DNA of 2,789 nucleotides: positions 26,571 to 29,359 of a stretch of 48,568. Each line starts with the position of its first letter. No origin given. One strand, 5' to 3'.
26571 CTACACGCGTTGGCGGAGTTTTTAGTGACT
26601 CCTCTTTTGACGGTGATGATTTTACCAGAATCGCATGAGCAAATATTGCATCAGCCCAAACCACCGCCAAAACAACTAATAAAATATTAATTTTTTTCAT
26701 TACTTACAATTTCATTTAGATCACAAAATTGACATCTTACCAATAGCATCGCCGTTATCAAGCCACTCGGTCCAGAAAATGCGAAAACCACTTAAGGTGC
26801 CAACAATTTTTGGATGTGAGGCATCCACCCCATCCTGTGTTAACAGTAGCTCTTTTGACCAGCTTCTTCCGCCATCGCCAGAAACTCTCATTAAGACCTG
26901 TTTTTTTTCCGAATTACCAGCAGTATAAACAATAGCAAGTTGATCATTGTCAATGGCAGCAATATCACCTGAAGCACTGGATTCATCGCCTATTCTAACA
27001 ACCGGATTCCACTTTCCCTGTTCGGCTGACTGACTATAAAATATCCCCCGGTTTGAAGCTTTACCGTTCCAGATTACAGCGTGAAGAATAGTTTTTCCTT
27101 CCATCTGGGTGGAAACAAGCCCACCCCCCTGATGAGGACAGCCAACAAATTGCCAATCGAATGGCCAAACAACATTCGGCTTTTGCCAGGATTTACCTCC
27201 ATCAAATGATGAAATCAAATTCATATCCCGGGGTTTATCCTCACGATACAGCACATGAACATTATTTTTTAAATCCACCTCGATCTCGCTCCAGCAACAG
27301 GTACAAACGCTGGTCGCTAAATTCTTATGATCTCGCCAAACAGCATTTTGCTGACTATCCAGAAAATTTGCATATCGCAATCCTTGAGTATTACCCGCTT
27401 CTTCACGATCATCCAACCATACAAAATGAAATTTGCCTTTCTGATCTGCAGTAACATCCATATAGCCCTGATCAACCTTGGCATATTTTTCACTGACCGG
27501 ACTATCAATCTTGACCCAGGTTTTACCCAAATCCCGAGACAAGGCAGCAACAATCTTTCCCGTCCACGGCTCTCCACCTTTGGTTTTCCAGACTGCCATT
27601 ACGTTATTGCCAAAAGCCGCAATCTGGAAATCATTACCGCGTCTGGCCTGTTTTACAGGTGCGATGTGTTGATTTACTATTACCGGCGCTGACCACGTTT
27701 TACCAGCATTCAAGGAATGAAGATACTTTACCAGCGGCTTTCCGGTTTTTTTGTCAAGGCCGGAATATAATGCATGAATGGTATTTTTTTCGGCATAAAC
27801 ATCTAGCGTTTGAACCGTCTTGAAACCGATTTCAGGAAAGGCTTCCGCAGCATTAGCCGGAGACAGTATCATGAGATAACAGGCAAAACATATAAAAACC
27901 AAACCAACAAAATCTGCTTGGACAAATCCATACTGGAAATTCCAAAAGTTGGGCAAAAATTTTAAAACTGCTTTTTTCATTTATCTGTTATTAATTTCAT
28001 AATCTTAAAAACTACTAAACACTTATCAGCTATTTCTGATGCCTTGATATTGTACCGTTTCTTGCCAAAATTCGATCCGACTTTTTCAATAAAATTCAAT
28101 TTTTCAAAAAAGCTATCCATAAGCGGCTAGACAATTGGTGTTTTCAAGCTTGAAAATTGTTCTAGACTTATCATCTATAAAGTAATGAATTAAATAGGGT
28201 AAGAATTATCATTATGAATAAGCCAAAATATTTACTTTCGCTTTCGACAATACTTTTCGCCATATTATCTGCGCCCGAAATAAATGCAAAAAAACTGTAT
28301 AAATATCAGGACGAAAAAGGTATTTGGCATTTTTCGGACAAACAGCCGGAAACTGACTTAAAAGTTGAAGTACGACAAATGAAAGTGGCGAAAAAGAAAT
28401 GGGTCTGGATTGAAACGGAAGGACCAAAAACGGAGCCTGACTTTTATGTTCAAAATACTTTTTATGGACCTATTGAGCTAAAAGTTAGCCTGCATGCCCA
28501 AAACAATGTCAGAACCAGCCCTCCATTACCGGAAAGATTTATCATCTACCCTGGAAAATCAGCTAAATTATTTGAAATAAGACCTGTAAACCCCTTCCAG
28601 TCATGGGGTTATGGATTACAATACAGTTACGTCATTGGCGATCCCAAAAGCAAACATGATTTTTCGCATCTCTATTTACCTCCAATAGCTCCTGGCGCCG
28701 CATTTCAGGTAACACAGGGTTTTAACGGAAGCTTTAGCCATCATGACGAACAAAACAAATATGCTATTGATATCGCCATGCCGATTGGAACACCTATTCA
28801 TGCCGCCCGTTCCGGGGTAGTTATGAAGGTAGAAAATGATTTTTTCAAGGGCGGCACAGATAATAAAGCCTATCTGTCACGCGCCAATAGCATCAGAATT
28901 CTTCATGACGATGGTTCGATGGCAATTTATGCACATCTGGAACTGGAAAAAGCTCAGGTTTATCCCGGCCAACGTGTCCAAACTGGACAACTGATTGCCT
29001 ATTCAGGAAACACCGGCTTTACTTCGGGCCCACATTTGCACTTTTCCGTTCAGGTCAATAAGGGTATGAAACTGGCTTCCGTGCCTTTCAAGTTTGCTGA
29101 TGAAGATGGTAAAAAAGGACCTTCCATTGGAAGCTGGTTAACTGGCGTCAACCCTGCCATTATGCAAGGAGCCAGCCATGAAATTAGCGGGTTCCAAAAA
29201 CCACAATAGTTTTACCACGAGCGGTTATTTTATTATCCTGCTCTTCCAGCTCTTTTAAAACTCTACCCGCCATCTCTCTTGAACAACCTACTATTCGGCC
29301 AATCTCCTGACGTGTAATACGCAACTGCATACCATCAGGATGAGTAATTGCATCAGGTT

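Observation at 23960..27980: Uncharacterised four-gene envelope operon built around a His-brace CopC, without copD, next to pmoCAB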

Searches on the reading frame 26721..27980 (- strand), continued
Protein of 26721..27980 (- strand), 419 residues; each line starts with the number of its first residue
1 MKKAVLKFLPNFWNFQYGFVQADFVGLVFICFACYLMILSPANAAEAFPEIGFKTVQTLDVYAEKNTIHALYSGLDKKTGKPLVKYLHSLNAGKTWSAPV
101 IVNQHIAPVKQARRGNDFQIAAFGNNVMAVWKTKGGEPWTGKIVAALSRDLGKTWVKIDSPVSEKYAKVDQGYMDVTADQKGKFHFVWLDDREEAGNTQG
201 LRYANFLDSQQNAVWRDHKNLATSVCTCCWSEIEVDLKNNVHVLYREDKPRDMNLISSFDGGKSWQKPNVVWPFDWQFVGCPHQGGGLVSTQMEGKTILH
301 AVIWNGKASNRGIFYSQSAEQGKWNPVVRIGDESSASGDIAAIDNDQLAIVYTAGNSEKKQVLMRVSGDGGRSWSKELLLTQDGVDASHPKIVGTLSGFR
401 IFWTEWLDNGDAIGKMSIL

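Call 90: find_encoding_contigs(protein=P0200, flank=6000, max_places=1)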
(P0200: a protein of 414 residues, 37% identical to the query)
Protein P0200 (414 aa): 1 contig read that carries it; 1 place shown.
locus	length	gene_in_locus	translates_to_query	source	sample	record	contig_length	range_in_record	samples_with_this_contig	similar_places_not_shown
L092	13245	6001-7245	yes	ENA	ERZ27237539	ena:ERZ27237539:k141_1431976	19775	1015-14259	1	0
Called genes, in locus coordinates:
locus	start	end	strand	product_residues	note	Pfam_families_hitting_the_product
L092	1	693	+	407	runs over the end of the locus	PF00111:Fer2, PF00970:FAD_binding_6, PF00175:NAD_binding_1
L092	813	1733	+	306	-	PF02424:ApbE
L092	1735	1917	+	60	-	PF04400:NqrM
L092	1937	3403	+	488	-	PF00929:RNase_T, PF08411:ExoI_SH3, PF26016:ExoI_C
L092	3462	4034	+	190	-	PF10604:Polyketide_cyc2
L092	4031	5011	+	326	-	-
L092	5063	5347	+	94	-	-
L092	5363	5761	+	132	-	-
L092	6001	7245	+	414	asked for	PF15892:BNR_4 (faint), PF13088:BNR_2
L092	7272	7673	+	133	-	PF04234:CopC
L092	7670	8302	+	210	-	-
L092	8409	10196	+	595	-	-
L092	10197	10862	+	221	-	PF00005:ABC_tran, PF13304:AAA_21 (faint)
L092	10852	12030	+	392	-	PF12704:MacB_PCD (weak)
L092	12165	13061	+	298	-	PF01297:ZnuA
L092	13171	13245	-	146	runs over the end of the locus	-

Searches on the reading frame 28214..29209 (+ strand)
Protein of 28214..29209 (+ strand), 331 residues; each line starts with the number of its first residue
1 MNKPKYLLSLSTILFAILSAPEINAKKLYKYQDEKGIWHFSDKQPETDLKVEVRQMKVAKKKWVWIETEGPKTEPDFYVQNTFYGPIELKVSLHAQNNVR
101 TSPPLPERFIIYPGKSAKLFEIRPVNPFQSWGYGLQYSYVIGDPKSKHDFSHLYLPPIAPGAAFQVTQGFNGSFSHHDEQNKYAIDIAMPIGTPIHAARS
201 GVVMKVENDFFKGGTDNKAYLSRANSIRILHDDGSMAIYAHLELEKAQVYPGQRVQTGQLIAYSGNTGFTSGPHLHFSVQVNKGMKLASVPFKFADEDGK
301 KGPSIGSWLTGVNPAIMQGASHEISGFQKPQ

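Call 5: search_protein_families(library=pfam, proteins=[window:28214-29209:+], max_evalue=0.1)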
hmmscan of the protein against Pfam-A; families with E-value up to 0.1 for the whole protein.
window:28214-29209:+ (331 aa): 3 families
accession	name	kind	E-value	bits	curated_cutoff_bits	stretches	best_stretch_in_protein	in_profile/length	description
PF01551.29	Peptidase_M23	-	1.2e-22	80.3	28.7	1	182-283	3-91/96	Peptidase family M23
PF13375.12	RnfC_N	-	0.0056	17.1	25.6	0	191-216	65-90/101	RnfC Barrel sandwich hybrid domain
PF13511.11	DUF4124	-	0.02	15.6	22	1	18-52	4-38/56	Domain of unknown function (DUF4124)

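Call 6: search_protein_families(library=ncbifam, proteins=[window:28214-29209:+], max_evalue=0.1)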
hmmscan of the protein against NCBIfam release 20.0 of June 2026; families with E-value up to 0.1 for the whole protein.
window:28214-29209:+ (331 aa): 13 families
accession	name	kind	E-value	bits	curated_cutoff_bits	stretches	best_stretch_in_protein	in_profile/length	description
NF052530.1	Heli_ShapePgp3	exception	1.3e-15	57.3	300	1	186-283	171-255/270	peptidoglycan metallopeptidase Pgp3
NF008652.0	PRK11649.1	equivalog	4.2e-14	52.1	341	1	184-284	315-402/439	murein DD-endopeptidase MepM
NF053824.1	PdgNdpepShyC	equivalog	1.6e-13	50.3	700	1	183-282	297-383/429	peptidoglycan DD-endopeptidase ShyC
NF052336.1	PdgHdaseHSB100310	equivalog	4.1e-13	49.4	500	1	173-292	46-152/316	peptidoglycan hydrolase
NF053825.1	PdgNdpepShyA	equivalog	1.1e-11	44.1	700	1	184-281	298-382/425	peptidoglycan DD-endopeptidase ShyA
NF041208.1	celldiv_DipM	equivalog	2e-09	37.2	740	1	182-282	319-407/419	cell division endopeptidase DipM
NF040883.1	amid_act_ActS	equivalog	2.6e-09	36.7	375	1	173-280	128-221/242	amidase activator ActS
NF008123.1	PRK10871.1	equivalog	3.4e-06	26.7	311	1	173-281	257-351/365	murein hydrolase activator NlpD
NF052529.1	PG_M23_Pgp6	exception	5.2e-06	25.4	600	1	225-282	367-422/452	peptidoglycan metallopeptidase Pgp6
NF053738.1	S2SprSpoIIQBc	equivalog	7e-06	25.8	250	1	184-282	124-213/232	stage II sporulation protein SpoIIQ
NF050804.1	CellDivDipMCaul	equivalog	8.3e-06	24.9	900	1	180-281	526-615/634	cell division endopeptidase DipM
NF004799.0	PRK06148.1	subfamily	1.6e-05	23.1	1128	1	169-284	427-542/1015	hypothetical protein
NF008644.1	PRK11637.1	equivalog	0.0082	15.2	270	1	229-280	322-371/385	murein hydrolase activator EnvC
